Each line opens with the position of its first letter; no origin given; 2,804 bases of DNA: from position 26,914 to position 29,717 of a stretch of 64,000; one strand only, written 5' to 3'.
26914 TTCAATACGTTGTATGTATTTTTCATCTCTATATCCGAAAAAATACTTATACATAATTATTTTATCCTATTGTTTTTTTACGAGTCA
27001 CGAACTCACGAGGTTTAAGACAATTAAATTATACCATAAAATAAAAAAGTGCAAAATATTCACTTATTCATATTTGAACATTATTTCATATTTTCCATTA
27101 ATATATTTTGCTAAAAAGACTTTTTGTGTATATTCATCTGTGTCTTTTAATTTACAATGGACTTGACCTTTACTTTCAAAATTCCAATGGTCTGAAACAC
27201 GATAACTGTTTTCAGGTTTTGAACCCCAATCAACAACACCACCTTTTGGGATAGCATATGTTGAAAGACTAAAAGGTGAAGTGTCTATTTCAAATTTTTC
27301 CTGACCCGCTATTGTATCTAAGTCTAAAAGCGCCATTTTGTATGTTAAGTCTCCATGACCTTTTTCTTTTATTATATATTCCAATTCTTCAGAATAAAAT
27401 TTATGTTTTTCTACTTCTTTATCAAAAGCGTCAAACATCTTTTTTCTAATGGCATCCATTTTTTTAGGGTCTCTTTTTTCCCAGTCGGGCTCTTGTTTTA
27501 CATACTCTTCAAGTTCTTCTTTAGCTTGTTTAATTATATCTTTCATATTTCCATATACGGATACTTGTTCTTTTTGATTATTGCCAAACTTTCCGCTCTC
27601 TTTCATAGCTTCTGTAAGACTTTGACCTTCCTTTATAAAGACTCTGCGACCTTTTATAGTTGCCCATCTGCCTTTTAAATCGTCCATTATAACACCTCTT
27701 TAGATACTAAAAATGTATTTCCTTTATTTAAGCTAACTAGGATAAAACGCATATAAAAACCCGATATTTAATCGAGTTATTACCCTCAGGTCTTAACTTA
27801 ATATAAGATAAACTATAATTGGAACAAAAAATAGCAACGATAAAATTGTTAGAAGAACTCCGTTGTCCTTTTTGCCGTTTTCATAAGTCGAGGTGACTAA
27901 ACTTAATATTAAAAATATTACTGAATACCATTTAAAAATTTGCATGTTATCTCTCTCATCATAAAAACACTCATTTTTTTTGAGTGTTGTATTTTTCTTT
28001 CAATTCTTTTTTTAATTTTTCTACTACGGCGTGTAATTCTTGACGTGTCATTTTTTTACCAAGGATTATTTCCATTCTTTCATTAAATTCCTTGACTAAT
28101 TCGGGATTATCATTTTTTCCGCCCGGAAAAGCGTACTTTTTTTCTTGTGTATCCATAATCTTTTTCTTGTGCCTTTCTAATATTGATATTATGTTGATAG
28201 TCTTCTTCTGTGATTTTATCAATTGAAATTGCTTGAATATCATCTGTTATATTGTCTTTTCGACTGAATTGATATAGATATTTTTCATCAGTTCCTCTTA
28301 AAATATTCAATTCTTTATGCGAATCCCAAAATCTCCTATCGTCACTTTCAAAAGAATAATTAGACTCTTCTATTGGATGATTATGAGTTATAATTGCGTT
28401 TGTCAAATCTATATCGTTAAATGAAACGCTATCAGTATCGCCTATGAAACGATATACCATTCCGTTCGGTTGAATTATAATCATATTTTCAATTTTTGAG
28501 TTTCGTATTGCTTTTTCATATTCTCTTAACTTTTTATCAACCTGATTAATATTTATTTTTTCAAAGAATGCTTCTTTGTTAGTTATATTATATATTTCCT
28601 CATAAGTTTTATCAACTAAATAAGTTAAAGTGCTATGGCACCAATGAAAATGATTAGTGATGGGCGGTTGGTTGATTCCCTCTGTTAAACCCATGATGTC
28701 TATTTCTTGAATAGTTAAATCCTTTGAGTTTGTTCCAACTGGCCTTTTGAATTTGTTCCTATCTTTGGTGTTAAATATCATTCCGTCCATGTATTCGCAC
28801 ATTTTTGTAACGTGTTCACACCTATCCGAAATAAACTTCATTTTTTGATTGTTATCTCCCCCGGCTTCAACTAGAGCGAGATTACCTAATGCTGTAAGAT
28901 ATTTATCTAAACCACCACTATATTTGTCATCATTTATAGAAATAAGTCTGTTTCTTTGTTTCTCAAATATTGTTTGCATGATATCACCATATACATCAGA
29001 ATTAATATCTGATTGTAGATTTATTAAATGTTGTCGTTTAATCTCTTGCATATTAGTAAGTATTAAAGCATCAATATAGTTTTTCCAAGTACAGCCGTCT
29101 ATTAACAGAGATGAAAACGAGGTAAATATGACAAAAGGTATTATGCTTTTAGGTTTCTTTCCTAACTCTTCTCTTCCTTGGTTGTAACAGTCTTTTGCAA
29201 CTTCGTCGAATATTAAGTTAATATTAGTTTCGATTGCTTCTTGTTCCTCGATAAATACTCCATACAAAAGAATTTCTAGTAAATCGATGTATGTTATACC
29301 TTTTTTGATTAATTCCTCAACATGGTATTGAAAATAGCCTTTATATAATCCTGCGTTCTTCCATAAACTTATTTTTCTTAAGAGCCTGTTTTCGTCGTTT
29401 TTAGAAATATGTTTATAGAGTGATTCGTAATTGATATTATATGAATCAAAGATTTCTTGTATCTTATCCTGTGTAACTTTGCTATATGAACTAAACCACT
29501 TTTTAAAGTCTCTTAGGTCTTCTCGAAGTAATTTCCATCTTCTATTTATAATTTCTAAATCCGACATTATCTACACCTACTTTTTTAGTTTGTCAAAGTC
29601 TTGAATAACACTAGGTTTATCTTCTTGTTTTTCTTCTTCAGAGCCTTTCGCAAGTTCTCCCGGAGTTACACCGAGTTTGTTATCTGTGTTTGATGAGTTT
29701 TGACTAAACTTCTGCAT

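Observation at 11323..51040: About 39.7-kb siphovirus-type prophage integrated into the 3' end of tRNA-Ala(UGC), bounded by an exact 24-bp att core repeat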

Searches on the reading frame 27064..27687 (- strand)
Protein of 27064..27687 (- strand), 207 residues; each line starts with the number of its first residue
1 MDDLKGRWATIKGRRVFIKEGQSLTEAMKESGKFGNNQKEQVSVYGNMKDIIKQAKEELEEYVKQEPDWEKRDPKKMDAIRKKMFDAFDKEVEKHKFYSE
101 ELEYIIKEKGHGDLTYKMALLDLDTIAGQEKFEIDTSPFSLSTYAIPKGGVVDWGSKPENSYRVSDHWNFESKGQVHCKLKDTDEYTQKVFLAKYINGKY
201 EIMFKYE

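Call 12: search_protein_families(library=phrogs, proteins=[window:27064-27687:-])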
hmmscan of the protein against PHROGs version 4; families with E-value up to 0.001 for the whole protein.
window:27064-27687:- (207 aa): 0 families

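Call 14: search_protein_families(library=pfam, proteins=[window:27064-27687:-], max_evalue=0.01)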
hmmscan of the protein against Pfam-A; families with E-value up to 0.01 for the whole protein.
window:27064-27687:- (207 aa): 0 families

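Call 49: search_protein_families(library=padloc, proteins=[window:27064-27687:-], max_evalue=0.01)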
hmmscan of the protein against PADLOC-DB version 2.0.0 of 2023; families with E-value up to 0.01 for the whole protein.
window:27064-27687:- (207 aa): 1 family
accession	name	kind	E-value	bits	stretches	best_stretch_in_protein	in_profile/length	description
PDLC00633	ZorD1|ZorD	-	8.3e-05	18.8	1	39-136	339-435/908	"SWI2/SNF2 helicase, Mrr-like nuclease"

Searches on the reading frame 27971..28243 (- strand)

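Call 83: search_protein_families(library=pfam, proteins=[window:27971-28243:-], max_evalue=1)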
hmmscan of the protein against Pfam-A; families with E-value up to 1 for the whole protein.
window:27971-28243:- (90 aa): 4 families
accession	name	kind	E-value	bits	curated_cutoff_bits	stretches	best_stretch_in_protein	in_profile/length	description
PF20110.4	DUF6500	-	0.022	15.1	23.7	1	37-54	14-31/53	Family of unknown function (DUF6500)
PF16916.11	ZT_dimer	-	0.072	13.6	26.7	1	57-87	38-68/78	Dimerisation domain of Zinc Transporter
PF24472.1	ARM_KDM8_N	-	0.23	11.9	27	1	57-88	91-122/125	KDM8-like, N-terminal ARM repeats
PF17002.10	DUF5089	-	0.26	11.6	36.1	1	24-90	96-161/193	Domain of unknown function (DUF5089)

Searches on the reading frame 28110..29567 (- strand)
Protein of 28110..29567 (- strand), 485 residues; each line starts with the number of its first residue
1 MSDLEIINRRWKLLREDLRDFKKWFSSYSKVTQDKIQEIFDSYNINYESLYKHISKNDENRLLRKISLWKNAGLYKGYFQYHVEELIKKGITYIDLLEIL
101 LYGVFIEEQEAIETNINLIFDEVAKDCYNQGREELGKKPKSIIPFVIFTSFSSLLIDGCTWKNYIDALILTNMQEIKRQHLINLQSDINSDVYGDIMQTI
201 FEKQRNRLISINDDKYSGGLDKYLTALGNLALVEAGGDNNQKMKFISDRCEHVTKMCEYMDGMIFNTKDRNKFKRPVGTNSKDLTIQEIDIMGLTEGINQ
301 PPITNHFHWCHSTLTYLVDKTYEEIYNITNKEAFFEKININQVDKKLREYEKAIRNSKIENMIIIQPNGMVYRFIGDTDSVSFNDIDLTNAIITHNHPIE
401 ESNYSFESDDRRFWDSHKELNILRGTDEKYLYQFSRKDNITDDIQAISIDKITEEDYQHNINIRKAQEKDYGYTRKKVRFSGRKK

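Call 12: search_protein_families(library=phrogs, proteins=[window:28110-29567:-])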
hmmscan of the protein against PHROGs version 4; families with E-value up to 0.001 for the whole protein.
window:28110-29567:- (485 aa): 0 families

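Call 14: search_protein_families(library=pfam, proteins=[window:28110-29567:-], max_evalue=0.01)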
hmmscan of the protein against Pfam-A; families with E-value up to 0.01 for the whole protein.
window:28110-29567:- (485 aa): 1 family
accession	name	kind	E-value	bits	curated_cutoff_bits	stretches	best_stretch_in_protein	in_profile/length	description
PF11514.14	DUF3219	-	0.006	17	25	0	175-238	18-81/94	Protein of unknown function (DUF3219)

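Call 49: search_protein_families(library=padloc, proteins=[window:28110-29567:-], max_evalue=0.01)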
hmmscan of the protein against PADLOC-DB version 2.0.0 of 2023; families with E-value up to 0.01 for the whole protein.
window:28110-29567:- (485 aa): 0 families

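Call 50: find_homologous_proteins(query=window:28110-29567:-)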
Query window:28110-29567:- (485 aa): 137 proteins with E <= 0.001 among 6799 candidates; the best 120 are listed.
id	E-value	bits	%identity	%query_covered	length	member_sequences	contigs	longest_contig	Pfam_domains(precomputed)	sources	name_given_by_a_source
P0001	0.0e+0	1095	100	100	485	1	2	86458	-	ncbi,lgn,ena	-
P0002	1.5e-144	500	50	98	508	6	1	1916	-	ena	-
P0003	5.6e-136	472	49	97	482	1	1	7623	-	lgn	-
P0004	3.4e-135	470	62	70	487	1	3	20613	PF03496.21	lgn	-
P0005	7.2e-135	468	50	94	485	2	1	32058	-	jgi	-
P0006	7.5e-135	468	50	94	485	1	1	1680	-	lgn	-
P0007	2.0e-134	467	50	94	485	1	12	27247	-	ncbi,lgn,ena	-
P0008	1.3e-133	464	60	73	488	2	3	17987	PF03496.21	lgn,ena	-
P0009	2.0e-132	460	47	97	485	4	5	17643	-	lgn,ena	-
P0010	2.1e-131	457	61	70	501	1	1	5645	PF03496.21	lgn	-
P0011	3.8e-127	443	50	90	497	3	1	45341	-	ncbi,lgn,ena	-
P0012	1.5e-125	438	49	91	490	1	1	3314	-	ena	-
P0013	7.8e-124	432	46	96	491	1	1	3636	-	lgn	-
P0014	1.4e-121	425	49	89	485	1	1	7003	-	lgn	-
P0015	1.9e-121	424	59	66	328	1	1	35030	-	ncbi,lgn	-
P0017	7.1e-119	416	56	69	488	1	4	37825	PF03496.21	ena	-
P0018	1.1e-118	415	56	69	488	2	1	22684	PF03496.21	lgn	-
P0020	2.5e-118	414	56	69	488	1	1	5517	PF03496.21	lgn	-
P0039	7.8e-117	409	56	69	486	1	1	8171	PF03496.21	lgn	-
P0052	4.9e-114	400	57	65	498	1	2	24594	PF15542.12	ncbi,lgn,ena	-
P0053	2.6e-113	397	56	65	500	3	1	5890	PF15542.12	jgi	-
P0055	1.5e-112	395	55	66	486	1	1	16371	PF03496.21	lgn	-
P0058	7.7e-112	393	57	65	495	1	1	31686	PF18451.8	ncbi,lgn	-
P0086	3.3e-64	235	65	34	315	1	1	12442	PF03496.21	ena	-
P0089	3.5e-59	219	41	66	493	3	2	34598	PF15542.12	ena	-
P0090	2.5e-58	216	40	66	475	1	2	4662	PF18451.8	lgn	-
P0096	1.5e-54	204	38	68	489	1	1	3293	PF18451.8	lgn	-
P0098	6.3e-54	202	40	66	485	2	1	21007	PF18451.8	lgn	-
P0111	1.8e-50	190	38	66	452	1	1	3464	PF18451.8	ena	-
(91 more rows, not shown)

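Call 68: predict_structure(alignment_id=A3)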
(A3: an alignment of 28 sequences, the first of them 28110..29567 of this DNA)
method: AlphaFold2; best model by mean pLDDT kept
length: 485 residues; sequences in the alignment: 28
mean_pLDDT: 88.0   pTM: 0.65
mean pLDDT of the five models: 88.0, 87.7, 87.0, 86.5, 86.4
residues with pLDDT >= 90: 294; 70-90: 150; 50-70: 29; < 50: 12
segments of 3 or more residues with pLDDT < 50: 319-325, 481-485
pLDDT, mean of each block of 10 residues (from residue 1): 85 95 96 97 91 94 96 95 91 97 97 94 97 92 91 89 94 98 94 96 96 87 94 91 86 70 90 84 84 91 72 78 53 81 90 90 91 89 88 92 87 92 92 88 68 76 90 85 35
secondary structure, 60 per line:
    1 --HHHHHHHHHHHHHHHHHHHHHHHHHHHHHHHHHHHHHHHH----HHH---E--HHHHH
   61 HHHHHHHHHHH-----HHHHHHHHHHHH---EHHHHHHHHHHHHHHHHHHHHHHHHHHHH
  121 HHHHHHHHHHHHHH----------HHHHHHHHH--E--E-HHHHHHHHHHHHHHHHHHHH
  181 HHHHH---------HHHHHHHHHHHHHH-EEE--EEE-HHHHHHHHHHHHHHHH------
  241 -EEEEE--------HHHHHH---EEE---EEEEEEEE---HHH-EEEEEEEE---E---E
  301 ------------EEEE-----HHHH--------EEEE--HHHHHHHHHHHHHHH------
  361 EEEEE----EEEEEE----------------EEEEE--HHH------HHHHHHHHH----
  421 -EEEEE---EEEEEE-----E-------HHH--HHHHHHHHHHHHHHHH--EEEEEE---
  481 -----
elements in order: H3-42 H56-71 H77-88 H93-134 H145-153 H161-185 H195-208 E210-212 E215-217 H219-234 E242-246 H255-260 E264-266 E270-277 E285-292 E313-316 H322-325 E334-337 H340-354 E361-365 E370-375 E392-396 H408-416 E422-426 E430-435 H454-469 E472-477

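Call 74: fold_search(model_id=the predicted structure, library=pdb)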
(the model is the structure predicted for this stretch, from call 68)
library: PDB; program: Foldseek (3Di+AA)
matches with E <= 10: 121; with E <= 0.001: 0
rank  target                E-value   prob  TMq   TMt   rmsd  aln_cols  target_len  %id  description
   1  7ubt                  5.2e-01  0.06  0.12  0.11  22.0       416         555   10  Stat5a Core in complex with Compound 18 (released 2023-02-15)
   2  9lcz_A                8.2e-01  0.04  0.10  0.06  23.1       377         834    8  Inactivate TOD6 with GC DNA substrate (released 2025-11-19)
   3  6z0c_B                1.1e+00  0.05  0.09  0.18  24.6       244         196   10  Structure of in silico modelled artificial Maquette-3 protein (released 2021-03-17)
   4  6z0c_C                1.1e+00  0.05  0.09  0.18  24.9       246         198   11  Structure of in silico modelled artificial Maquette-3 protein (released 2021-03-17)
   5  6z0c_A                1.1e+00  0.05  0.09  0.18  24.8       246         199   11  Structure of in silico modelled artificial Maquette-3 protein (released 2021-03-17)
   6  7z6h_C                1.1e+00  0.03  0.07  0.11  16.4       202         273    8  Structure of DNA-bound human RAD17-RFC clamp loader and 9-1-1 checkpoint clamp (released 2022-05-04)
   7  9lcy_A                1.2e+00  0.04  0.10  0.06  22.6       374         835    8  Inactivate TOD6 with TC DNA substrate (released 2025-11-19)
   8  3ljb_B                1.3e+00  0.07  0.11  0.22  20.1       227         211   10  Structural basis of oligomerisation in the MxA stalk (released 2010-05-05)
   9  9lcx_A                1.5e+00  0.20  0.11  0.07   5.3        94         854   11  Inactive TOD6 with AC DNA substrate (released 2025-11-19)
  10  5o0j                  1.6e+00  0.23  0.08  0.08  11.7       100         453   11  ADP-dependent glucokinase from Pyrococcus horikoshii (released 2018-05-30)
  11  3drw_A                1.6e+00  0.20  0.08  0.08  13.3       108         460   12  Crystal Structure of a Phosphofructokinase from Pyrococcus horikoshii OT3 with AMP (released 2008-12-23)
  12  4x0r_B                1.6e+00  0.13  0.17  0.33  15.6       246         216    9  Crystal structure of human MxB stalk domain (released 2014-12-10)
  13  5j7r_B                1.7e+00  0.03  0.08  0.15  13.1       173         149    8  2.5 Angstrom Crystal Structure of Putative Lipoprotein from Clostridium perfringens (released 2016-04-20)
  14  1gcb                  1.8e+00  0.05  0.08  0.09  18.2       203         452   10  GAL6, YEAST BLEOMYCIN HYDROLASE DNA-BINDING PROTEASE (THIOL) (released 1995-10-15)
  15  9ld0_A                1.8e+00  0.02  0.09  0.06  23.0       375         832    8  Inactivate TOD6 with CC DNA substrate (released 2025-11-19)
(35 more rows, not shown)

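Call 76: fold_search(model_id=the predicted structure, library=viral)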
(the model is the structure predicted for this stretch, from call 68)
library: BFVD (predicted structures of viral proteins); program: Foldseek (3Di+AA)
matches with E <= 10: 316; with E <= 0.001: 31
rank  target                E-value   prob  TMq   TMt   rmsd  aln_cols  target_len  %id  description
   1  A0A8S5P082            2.0e-11  1.00  0.26  0.22  32.6       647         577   14  Minor capsid protein [Siphoviridae sp. ctwhn18]
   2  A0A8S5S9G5            1.4e-10  1.00  0.28  0.37   9.9       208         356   33  Uncharacterized protein [Siphoviridae sp. ctylc9]
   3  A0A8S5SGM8            1.4e-09  1.00  0.41  0.37  26.3       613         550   10  Minor capsid protein [Myoviridae sp. ctBbR2]
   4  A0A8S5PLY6            1.7e-09  1.00  0.27  0.43  22.2       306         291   15  Minor capsid protein [Myoviridae sp. ctWXg38]
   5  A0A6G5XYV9            2.9e-09  1.00  0.26  0.26  31.5       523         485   14  (no name in the UniProt tables at hand)
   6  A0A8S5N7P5            2.6e-08  1.00  0.29  0.25  21.4       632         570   12  Minor capsid protein [Siphoviridae sp. ctnN38]
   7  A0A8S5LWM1            4.0e-07  1.00  0.43  0.41  10.7       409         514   14  Minor capsid protein [Siphoviridae sp. ctabX13]
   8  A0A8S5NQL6            6.7e-07  1.00  0.47  0.39  14.3       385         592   11  Minor capsid protein [Siphoviridae sp. ctSP74]
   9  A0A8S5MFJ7            7.1e-07  1.00  0.46  0.41  19.6       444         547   13  Minor capsid protein [Myoviridae sp. ctguh8]
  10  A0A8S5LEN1            9.2e-07  1.00  0.48  0.38  14.3       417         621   13  Minor capsid protein [Siphoviridae sp. ctTic26]
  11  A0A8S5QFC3            1.1e-06  1.00  0.45  0.46   5.4       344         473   12  Minor capsid protein [Siphoviridae sp. ctoRD1]
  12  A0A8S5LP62            1.6e-06  1.00  0.46  0.34  24.9       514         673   12  Minor capsid protein [Siphoviridae sp. ctl0E3]
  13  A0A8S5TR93            3.0e-06  1.00  0.23  0.58   7.0       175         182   15  Uncharacterized protein [Siphoviridae sp. ctss15]
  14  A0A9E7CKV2            8.1e-06  1.00  0.45  0.47  12.8       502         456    9  (no name in the UniProt tables at hand)
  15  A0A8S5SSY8            9.0e-06  1.00  0.43  0.36   5.6       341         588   13  Minor capsid protein [Siphoviridae sp. ctv838]
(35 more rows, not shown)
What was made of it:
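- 22939..33212 (-): Packaging and head module: terS, terL, portal, MuF-like minor head protein (28110-29567), scaffold, major head protein, adaptor, tail completion and terminator proteins. For the 485-aa protein, BFVD fold matches to minor capsid and head-morphogenesis proteins (call 76).
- On MuF polymorphic toxin (gene 28110-29567): The AlphaFold model (pLDDT 88; call 68) matches BFVD minor capsid and head-morphogenesis proteins at E values down to 2e-11 (call 76).
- Closest known: MuF polymorphic toxins of temperate Firmicutes phages. Same: The fold matches head-morphogenesis and minor capsid proteins (call 76).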
